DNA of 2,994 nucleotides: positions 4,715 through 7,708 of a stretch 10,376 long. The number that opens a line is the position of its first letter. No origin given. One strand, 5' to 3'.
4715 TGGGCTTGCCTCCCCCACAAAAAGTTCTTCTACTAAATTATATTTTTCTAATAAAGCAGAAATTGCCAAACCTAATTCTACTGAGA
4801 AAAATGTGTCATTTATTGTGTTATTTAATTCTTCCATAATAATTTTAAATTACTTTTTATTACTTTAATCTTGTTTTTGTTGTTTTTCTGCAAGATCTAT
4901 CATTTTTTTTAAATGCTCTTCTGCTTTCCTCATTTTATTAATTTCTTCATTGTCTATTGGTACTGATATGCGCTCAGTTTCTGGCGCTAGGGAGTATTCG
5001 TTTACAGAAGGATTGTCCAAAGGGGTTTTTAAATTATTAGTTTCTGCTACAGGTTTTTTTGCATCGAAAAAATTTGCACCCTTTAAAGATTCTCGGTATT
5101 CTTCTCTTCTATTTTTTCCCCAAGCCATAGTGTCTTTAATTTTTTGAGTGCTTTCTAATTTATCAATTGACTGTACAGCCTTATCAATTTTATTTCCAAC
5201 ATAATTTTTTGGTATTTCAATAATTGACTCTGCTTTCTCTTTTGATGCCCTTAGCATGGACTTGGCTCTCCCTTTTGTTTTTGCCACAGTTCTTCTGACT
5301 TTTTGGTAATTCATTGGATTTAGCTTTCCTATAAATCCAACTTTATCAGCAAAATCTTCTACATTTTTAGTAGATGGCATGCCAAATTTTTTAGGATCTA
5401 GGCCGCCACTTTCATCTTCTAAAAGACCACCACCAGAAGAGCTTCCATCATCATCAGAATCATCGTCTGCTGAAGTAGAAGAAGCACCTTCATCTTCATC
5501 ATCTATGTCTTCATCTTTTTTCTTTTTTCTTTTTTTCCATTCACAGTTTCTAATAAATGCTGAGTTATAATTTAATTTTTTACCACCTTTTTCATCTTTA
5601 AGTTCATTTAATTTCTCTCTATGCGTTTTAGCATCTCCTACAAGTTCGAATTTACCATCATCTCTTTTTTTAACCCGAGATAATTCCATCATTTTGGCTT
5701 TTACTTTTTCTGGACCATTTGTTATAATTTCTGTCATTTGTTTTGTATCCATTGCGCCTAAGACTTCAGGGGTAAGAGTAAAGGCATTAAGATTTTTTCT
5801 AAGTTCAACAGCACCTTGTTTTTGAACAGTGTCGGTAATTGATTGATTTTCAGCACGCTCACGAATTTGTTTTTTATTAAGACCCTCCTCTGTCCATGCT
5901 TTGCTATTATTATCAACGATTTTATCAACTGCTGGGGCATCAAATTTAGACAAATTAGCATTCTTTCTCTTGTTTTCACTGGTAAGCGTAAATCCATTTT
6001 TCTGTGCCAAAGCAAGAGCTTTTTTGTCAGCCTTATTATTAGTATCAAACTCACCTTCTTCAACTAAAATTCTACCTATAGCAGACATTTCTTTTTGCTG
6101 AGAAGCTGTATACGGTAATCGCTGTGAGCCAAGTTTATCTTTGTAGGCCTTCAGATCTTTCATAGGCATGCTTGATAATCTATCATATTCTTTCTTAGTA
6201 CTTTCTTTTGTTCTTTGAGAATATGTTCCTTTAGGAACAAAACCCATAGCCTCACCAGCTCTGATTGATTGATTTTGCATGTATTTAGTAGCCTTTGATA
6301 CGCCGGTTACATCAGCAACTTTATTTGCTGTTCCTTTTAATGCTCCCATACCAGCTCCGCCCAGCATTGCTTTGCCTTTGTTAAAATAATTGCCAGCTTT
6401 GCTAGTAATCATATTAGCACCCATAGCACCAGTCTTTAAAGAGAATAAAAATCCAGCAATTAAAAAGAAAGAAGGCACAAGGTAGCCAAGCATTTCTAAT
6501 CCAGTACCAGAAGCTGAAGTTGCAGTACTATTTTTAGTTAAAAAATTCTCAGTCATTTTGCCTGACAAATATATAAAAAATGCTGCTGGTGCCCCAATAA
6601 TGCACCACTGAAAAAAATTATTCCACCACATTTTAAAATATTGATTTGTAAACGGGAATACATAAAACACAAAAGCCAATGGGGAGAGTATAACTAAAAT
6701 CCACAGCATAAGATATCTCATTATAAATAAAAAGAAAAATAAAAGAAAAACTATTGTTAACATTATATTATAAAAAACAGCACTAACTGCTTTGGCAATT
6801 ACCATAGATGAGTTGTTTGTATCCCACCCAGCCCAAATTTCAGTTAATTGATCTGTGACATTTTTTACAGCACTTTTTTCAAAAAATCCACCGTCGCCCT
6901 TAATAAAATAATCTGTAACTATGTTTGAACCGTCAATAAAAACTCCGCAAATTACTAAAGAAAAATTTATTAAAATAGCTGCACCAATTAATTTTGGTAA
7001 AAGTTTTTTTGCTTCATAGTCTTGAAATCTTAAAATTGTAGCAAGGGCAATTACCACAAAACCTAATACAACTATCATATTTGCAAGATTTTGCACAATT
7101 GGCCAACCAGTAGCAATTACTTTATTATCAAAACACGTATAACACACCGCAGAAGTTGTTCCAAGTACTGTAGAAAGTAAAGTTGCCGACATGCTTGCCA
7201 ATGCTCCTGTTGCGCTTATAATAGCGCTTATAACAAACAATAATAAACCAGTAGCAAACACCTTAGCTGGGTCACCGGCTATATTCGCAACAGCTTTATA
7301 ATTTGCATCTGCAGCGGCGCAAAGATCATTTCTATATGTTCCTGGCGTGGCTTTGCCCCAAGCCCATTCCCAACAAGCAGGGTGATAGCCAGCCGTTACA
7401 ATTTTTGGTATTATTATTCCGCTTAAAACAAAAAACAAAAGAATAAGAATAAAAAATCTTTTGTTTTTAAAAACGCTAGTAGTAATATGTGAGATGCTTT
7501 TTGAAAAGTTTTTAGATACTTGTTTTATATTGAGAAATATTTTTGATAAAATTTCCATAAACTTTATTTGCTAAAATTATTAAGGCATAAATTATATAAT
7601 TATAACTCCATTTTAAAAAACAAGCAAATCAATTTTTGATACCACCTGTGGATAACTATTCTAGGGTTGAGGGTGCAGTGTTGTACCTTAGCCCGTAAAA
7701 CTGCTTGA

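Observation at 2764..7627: Three-gene membrane-associated block of unknown function between smpB and rsmA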

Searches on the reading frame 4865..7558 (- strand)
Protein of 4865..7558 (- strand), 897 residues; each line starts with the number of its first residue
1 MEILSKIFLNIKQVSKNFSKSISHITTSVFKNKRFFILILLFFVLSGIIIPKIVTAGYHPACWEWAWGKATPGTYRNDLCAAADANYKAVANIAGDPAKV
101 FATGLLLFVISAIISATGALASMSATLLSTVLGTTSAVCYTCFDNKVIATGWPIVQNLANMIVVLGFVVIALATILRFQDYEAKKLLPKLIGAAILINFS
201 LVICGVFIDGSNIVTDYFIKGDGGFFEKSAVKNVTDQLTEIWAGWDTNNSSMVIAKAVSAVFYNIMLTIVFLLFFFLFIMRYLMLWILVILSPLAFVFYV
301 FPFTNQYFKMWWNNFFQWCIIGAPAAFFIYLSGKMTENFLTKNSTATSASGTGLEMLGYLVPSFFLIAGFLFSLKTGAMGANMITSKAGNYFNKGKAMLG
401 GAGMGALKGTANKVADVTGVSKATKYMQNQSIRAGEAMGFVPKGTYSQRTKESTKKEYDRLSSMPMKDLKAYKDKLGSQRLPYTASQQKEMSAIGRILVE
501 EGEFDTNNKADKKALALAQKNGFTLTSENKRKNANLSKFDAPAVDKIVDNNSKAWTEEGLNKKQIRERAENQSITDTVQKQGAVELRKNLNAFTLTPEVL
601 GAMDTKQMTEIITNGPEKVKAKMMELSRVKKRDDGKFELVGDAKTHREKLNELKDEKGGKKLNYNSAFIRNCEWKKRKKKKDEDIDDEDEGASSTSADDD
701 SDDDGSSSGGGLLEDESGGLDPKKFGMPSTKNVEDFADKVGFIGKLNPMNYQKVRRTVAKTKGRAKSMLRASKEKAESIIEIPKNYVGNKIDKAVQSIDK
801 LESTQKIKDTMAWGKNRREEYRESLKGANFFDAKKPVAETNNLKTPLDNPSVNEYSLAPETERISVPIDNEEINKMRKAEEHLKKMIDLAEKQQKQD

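Call 4: search_protein_families(library=pfam, proteins=[window:4865-7558:-], max_evalue=0.1)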
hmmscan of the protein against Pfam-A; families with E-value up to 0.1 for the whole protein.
window:4865-7558:- (897 aa): 0 families

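Call 5: search_protein_families(library=ncbifam, proteins=[window:4865-7558:-], max_evalue=0.1)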
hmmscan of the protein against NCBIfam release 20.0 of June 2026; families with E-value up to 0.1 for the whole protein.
window:4865-7558:- (897 aa): 0 families

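Call 6: find_homologous_proteins(query=window:4865-7558:-)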
Query window:4865-7558:- (897 aa): 654 proteins with E <= 0.001 among 8000 candidates; the best 120 are listed.
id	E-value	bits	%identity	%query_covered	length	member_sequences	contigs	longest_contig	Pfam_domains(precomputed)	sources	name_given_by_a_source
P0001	0.0e+0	1131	99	57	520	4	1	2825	PF19590.5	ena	-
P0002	1.3e-160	555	56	50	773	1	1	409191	PF19590.5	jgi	jgi:hypothetical protein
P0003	5.3e-150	519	53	49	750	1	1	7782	PF04610.20,PF19590.5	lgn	-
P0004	2.7e-149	517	45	67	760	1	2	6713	PF04610.20,PF19590.5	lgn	-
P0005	4.3e-129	450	41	72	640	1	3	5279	-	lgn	-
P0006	9.9e-127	442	43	59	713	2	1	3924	PF19590.5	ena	-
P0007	2.9e-124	434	53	40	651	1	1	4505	PF19590.5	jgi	-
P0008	6.1e-121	423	37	75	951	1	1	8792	-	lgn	-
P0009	1.0e-117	413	52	39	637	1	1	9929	PF19590.5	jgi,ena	-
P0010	5.4e-100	354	40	59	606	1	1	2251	PF04610.20,PF19590.5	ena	-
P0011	7.7e-96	340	39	58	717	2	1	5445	-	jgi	-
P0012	6.7e-94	334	42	49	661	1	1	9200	PF04610.20,PF19590.5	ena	-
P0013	3.8e-91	325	41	44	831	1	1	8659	PF04610.20,PF19590.5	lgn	-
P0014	5.0e-91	324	41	50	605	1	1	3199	PF04610.20,PF19590.5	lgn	-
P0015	3.5e-90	322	42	49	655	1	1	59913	PF04610.20,PF19590.5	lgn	-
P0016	1.8e-89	319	47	39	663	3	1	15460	PF04610.20,PF19590.5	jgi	jgi:hypothetical protein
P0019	6.7e-88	314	40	49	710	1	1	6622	PF04610.20,PF19590.5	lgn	-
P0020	2.1e-87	312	38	54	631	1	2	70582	PF19590.5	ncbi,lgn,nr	ncbi:MAG: hypothetical protein NTY81_01630 [Candidatus Staskawiczbacteria bacterium]|nr:hypothetical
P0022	1.9e-86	309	46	40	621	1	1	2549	PF04610.20,PF19590.5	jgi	jgi:hypothetical protein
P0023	8.2e-85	304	46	42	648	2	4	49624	PF19590.5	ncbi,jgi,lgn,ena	-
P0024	1.3e-84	303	34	66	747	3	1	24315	PF19590.5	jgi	jgi:hypothetical protein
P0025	1.6e-84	303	41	53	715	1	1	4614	PF04610.20,PF19590.5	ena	-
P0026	3.9e-84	302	37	56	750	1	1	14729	PF19590.5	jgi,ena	-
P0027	5.5e-84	301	39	50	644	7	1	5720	PF19590.5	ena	-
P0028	1.6e-83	299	45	41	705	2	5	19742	PF19590.5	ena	-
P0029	2.6e-83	299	41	52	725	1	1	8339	PF19590.5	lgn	-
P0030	2.7e-83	299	42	44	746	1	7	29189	PF04610.20,PF19590.5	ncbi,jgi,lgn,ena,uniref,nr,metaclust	ncbi:MAG: hypothetical protein A2998_02610 [Candidatus Staskawiczbacteria bacterium RIFCSPLOWO2_01_F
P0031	4.1e-83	298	36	63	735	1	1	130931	PF19590.5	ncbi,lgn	-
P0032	7.7e-82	294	35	67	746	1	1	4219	PF19590.5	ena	-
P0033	1.4e-81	293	41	49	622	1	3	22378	PF19590.5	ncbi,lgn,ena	-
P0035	7.5e-79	284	34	64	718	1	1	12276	PF19590.5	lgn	-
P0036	2.3e-77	279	34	64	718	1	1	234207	PF19590.5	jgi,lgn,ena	jgi:hypothetical protein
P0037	2.5e-77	279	33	63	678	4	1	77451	PF04610.20,PF19590.5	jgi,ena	jgi:hypothetical protein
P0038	6.1e-77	278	31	75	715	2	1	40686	PF19590.5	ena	-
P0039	9.1e-77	277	33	70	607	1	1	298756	PF19590.5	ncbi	-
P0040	1.4e-76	277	43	41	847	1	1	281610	PF19590.5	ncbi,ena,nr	ncbi:MAG: Uncharacterized protein CEN87_13 [Parcubacteria group bacterium Licking1014_1]|nr:MAG: Unc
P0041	2.2e-76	276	38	50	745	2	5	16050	PF19590.5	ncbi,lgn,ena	-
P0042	1.1e-75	274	38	50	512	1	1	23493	PF19590.5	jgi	jgi:hypothetical protein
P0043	4.5e-75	272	31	71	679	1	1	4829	PF19590.5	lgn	-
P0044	4.5e-75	272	36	53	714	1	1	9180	PF19590.5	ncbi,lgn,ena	-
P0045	1.7e-74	270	44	40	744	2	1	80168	PF00226.37,PF19590.5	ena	-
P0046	7.0e-74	268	44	40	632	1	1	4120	PF04610.20,PF19590.5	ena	-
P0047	7.3e-74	268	39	47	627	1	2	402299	PF04610.20,PF19590.5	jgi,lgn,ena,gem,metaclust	metaclust:\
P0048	5.9e-73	265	34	58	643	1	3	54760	PF19590.5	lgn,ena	-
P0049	2.1e-72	263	31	69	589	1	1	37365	PF19590.5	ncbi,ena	-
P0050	1.0e-71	260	38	49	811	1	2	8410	PF19590.5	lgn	-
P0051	1.1e-70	257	37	58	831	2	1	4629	PF19590.5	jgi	-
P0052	2.0e-70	256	34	71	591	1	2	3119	PF19590.5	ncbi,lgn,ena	-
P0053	4.2e-70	255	43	35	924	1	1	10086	PF19590.5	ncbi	-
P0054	8.4e-70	254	37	50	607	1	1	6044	PF19590.5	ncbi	-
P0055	3.0e-69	252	34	53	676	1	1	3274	PF04610.20,PF19590.5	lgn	-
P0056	4.9e-69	252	33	66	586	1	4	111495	PF19590.5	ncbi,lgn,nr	ncbi:hypothetical protein KKE19_00875 [Patescibacteria group bacterium]|nr:hypothetical protein [Pat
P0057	6.4e-68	248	40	36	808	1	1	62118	PF19590.5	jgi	jgi:hypothetical protein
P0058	3.9e-67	245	30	77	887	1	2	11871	PF19590.5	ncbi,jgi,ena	-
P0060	3.0e-65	239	33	61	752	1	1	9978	PF19590.5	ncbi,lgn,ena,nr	ncbi:MAG: hypothetical protein EXS48_03575 [Candidatus Staskawiczbacteria bacterium]|nr:hypothetical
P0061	5.6e-65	238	33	66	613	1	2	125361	PF19590.5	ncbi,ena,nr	ncbi:hypothetical protein KAT95_03070 [Candidatus Parcubacteria bacterium]|nr:hypothetical protein [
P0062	5.9e-65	238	36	55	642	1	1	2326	PF19590.5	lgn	-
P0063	8.3e-65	238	34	53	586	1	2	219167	PF19590.5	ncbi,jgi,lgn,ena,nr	ncbi:type IV secretion system protein [Patescibacteria group bacterium]|nr:type IV secretion system 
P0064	1.2e-64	237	40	41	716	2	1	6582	PF19590.5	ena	-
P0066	2.5e-64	236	35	55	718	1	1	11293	PF04610.20,PF19590.5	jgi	-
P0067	2.8e-64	236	33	54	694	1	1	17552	PF19590.5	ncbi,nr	ncbi:hypothetical protein KW786_01150 [Candidatus Parcubacteria bacterium]|nr:hypothetical protein [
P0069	5.8e-63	231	30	69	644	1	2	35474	PF19590.5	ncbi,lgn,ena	-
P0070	1.0e-62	231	30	69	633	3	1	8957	PF19590.5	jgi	jgi:hypothetical protein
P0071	2.6e-62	229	30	65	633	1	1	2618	PF19590.5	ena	-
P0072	2.3e-61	226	37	45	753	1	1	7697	PF19590.5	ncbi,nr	ncbi:MAG: hypothetical protein U9Q27_03675 [Patescibacteria group bacterium]|nr:hypothetical protein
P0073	3.9e-61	225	34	60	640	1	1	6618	PF19590.5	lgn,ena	-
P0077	6.8e-60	221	37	41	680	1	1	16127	PF19590.5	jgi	jgi:hypothetical protein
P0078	8.4e-60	221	43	32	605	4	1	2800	PF04610.20,PF19590.5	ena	-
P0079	8.6e-60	221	46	36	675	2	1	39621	PF19590.5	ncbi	-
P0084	6.3e-59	218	33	53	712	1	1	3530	PF19590.5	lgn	-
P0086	1.2e-58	217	37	45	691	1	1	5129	PF19590.5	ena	-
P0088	2.7e-58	216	35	48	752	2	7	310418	PF19590.5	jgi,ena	-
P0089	3.4e-58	216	39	42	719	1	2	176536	PF19590.5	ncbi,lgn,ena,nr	ncbi:hypothetical protein KAU51_03275 [Candidatus Parcubacteria bacterium]|nr:hypothetical protein [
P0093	2.0e-57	213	36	48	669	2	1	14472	PF19590.5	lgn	-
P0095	4.8e-57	212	38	44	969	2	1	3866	PF19590.5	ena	-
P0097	1.7e-56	210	31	44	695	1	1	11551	PF04610.20,PF19590.5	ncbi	-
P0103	1.2e-55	207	37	41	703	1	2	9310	PF19590.5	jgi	-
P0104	1.6e-55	207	42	36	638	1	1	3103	PF19590.5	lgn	-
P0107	2.3e-55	206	34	54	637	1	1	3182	PF19590.5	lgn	-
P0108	2.7e-55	206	40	34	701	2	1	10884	PF19590.5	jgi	-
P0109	3.8e-55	206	32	58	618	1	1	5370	PF04610.20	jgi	jgi:hypothetical protein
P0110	8.0e-55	205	31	71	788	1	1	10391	PF19590.5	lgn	-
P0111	1.2e-54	204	46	27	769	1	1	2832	PF19590.5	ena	-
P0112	3.7e-54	202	35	43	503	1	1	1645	PF04610.20,PF19590.5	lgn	-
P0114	5.7e-54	202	41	33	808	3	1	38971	PF19590.5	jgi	jgi:hypothetical protein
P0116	9.2e-54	201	41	33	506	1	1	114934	PF19590.5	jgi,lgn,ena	-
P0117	1.1e-53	201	43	31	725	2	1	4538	PF19590.5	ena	-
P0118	1.7e-53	200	35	50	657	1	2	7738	PF19590.5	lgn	-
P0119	1.9e-53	200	34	52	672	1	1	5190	PF19590.5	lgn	-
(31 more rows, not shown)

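Call 7: search_protein_families(library=phrogs, proteins=[window:4865-7558:-], max_evalue=0.1)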
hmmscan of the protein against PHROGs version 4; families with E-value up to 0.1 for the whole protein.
window:4865-7558:- (897 aa): 2 families
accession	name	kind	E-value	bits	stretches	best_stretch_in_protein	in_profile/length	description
phrog_3750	-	unknown function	0.0064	16.4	1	250-330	179-259/347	-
phrog_29483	-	unknown function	0.032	15.5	0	194-230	5-41/115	-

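Call 9: find_encoding_contigs(protein=P0002, flank=10000, max_places=3)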
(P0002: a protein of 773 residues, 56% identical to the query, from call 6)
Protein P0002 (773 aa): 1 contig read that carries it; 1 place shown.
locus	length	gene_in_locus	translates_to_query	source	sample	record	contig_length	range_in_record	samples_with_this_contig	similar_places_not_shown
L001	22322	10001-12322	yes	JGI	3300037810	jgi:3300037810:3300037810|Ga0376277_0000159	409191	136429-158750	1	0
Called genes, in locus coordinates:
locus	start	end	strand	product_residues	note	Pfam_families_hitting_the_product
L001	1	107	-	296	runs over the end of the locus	PF02739:5_3_exonuc_N, PF01367:5_3_exonuc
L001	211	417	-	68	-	-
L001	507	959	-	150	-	PF02367:TsaE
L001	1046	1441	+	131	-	-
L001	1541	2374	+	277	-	-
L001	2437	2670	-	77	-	-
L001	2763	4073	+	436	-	PF00437:T2SSE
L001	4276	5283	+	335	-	PF05496:RuvB_N, PF06068:TIP49 (faint), PF00004:AAA, PF07728:AAA_5, PF17864:AAA_lid_4, PF05491:WHD_RuvB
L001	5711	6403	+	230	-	-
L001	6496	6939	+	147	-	PF00583:Acetyltransf_1, PF13673:Acetyltransf_10, PF13508:Acetyltransf_7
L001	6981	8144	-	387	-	PF01476:LysM, PF23446:LysM1_NFP_LYK (faint), PF23473:LysM3_LYK4_5 (faint), PF01476:LysM, PF01551:Peptidase_M23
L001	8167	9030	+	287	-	PF00398:RrnaAD, PF13847:Methyltransf_31 (weak), PF13649:Methyltransf_25 (weak)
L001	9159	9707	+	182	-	PF20803:PaaX_M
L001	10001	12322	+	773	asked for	PF19590:TrbL_3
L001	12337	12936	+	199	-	-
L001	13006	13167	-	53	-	-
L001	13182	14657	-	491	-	-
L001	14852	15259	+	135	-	PF12666:PrgI (weak)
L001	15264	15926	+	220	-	PF26593:TraC-like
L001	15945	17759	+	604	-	PF01935:DUF87, PF19044:P-loop_TraG, PF12846:AAA_10 (weak)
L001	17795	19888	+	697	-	PF15984:Collagen_mid (faint)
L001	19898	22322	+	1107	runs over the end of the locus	-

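Call 10: find_encoding_contigs(protein=window:4865-7558:-, flank=10000, max_places=3)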
Protein window:4865-7558:- (897 aa): 2 contigs read that carry it; 2 places shown.
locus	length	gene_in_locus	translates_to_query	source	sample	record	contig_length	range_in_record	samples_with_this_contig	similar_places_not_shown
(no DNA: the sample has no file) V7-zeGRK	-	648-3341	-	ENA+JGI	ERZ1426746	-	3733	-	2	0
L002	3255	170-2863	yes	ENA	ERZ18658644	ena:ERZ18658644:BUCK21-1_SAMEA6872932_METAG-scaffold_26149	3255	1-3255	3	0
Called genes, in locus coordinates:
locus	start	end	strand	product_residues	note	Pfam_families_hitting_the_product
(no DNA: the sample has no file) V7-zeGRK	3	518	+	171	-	?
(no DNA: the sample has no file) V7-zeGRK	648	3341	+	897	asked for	PF19590:TrbL_3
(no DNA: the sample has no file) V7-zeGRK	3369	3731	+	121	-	?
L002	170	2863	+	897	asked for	PF19590:TrbL_3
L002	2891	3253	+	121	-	?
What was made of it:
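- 6434..7558 (-): VirB6/TrbL-like polytopic membrane domain (residues 1-375 of the 897-aa protein). The exact protein carries a precomputed PF19590 TrbL_3 hit (call 10).
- On VirB6 / TrbL (PF04610, PF19590): The exact window protein carries a precomputed PF19590 TrbL_3 hit at E <= 1e-5 (call 10).
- A precomputed TrbL_3 hit on this exact protein (call 10).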

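Call 15: find_related_loci(query=A1, collection=genome_contigs, flank=10000)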
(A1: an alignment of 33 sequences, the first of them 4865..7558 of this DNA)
Query A1 (897 aa) in genome_contigs; peptide patterns used: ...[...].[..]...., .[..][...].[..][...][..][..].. (x = any residue, [..] = any of these).
527 stretches matched a pattern; 357 encode a relative of the query (tblastn E <= 1e-3); the best 80 are kept; 80 distinct loci.
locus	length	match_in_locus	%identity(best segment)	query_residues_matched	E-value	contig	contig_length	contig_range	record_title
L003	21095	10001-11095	46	87-465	6e-90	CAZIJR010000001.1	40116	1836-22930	MAG TPA_asm: uncultured Candidatus Saccharibacteria bacterium isolate SRP178699_co1_410 genome assembly, contig: NODE_93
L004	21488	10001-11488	39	9-517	2e-88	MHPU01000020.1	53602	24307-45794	MAG: Candidatus Staskawiczbacteria bacterium RIFOXYD1_FULL_32_13 rifoxyd1_full_scaffold_263, whole genome shotgun sequen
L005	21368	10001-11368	37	16-494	6e-84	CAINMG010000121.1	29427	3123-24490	MAG: Candidatus Staskawiczbacteria bacterium isolate Loclat_bin-05836 genome assembly, contig: bin-05836:121/159, whole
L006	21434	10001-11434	38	88-574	1e-82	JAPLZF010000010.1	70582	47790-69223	MAG: Candidatus Staskawiczbacteria bacterium isolate LacPavin_0920_WC90_MAG_38_16 LacPavin_0920_WC90_scaffold_1362361, w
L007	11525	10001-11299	39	27-475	8e-83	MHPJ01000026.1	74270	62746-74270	MAG: Candidatus Staskawiczbacteria bacterium RIFOXYB1_FULL_37_44 rifoxyb1_full_scaffold_968, whole genome shotgun sequen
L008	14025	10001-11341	38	16-464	2e-81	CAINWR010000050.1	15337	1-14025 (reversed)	MAG: Candidatus Staskawiczbacteria bacterium isolate LaPlata-a_bin-0908 genome assembly, contig: bin-0908:50/77, whole g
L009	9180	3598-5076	35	4-497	8e-75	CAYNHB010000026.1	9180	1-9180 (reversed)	MAG TPA_asm: uncultured Candidatus Saccharibacteria bacterium isolate SRP178699_co2_133 genome assembly, contig: NODE_78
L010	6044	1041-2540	36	101-571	5e-70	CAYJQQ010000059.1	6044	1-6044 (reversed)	MAG TPA_asm: uncultured Gammaproteobacteria bacterium isolate ERP125453_co1_343 genome assembly, contig: NODE_17200_leng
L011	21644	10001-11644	33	39-626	1e-68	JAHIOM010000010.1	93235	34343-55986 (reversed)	MAG: Patescibacteria group bacterium isolate KR13_S3.mb.134 KR13_S3.mb.134_k141_170109, whole genome shotgun sequence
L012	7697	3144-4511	34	29-548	1e-68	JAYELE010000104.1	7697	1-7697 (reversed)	MAG: Patescibacteria group bacterium isolate MAG118 MAG118_104, whole genome shotgun sequence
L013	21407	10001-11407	34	113-588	3e-68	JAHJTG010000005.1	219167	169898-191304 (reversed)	MAG: Patescibacteria group bacterium isolate OS_PC_MetaG.mb.42 OS_PC_MetaG.mb.42_k141_195239, whole genome shotgun seque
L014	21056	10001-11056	40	20-388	1e-66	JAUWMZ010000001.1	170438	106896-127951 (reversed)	MAG: Candidatus Nealsonbacteria bacterium isolate CSMAG_2411 CSMAG_2411_k141_17093_length_170438_cov_23.9941, whole geno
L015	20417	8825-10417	32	39-607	6e-66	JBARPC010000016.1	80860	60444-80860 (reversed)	MAG: Minisyncoccales bacterium isolate MFD13423_ilm_asm_bin13 k127_5889, whole genome shotgun sequence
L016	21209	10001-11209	35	29-462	1e-64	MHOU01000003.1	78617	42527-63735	MAG: Candidatus Staskawiczbacteria bacterium RIFCSPHIGHO2_02_FULL_43_16 rifcsphigho2_02_scaffold_1498, whole genome shot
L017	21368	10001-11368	35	10-533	2e-64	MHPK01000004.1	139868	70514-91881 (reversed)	MAG: Candidatus Staskawiczbacteria bacterium RIFOXYB1_FULL_38_37 rifoxyb1_full_scaffold_284, whole genome shotgun sequen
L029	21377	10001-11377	35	24-449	2e-53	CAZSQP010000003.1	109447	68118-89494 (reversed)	MAG TPA_asm: uncultured Candidatus Saccharibacteria bacterium isolate SRP332253_co2_159 genome assembly, contig: NODE_10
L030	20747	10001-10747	43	147-397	5e-52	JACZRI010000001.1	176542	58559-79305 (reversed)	MAG: Patescibacteria group bacterium isolate B100T1L10 B100T1L10_NODE11, whole genome shotgun sequence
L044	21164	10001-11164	34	101-477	3e-47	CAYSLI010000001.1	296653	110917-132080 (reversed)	MAG TPA_asm: uncultured Candidatus Saccharibacteria bacterium isolate binchicken_co116_198 genome assembly, contig: NODE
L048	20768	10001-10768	42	138-388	2e-46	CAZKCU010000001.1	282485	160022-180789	MAG TPA_asm: uncultured Candidatus Saccharibacteria bacterium isolate binchicken_co89_20 genome assembly, contig: NODE_9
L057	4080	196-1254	35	51-385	4e-45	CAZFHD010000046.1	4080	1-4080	MAG TPA_asm: uncultured Candidatus Saccharibacteria bacterium isolate binchicken_co196_455 genome assembly, contig: NODE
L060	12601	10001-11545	30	113-633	9e-45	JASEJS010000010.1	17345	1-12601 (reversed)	MAG: Patescibacteria group bacterium isolate Yes75-06 NODE_266_length_17345_cov_8.018739, whole genome shotgun sequence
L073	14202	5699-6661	33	29-348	4e-42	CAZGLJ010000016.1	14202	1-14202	MAG TPA_asm: uncultured Candidatus Saccharibacteria bacterium isolate SRP050083_co1_295 genome assembly, contig: NODE_18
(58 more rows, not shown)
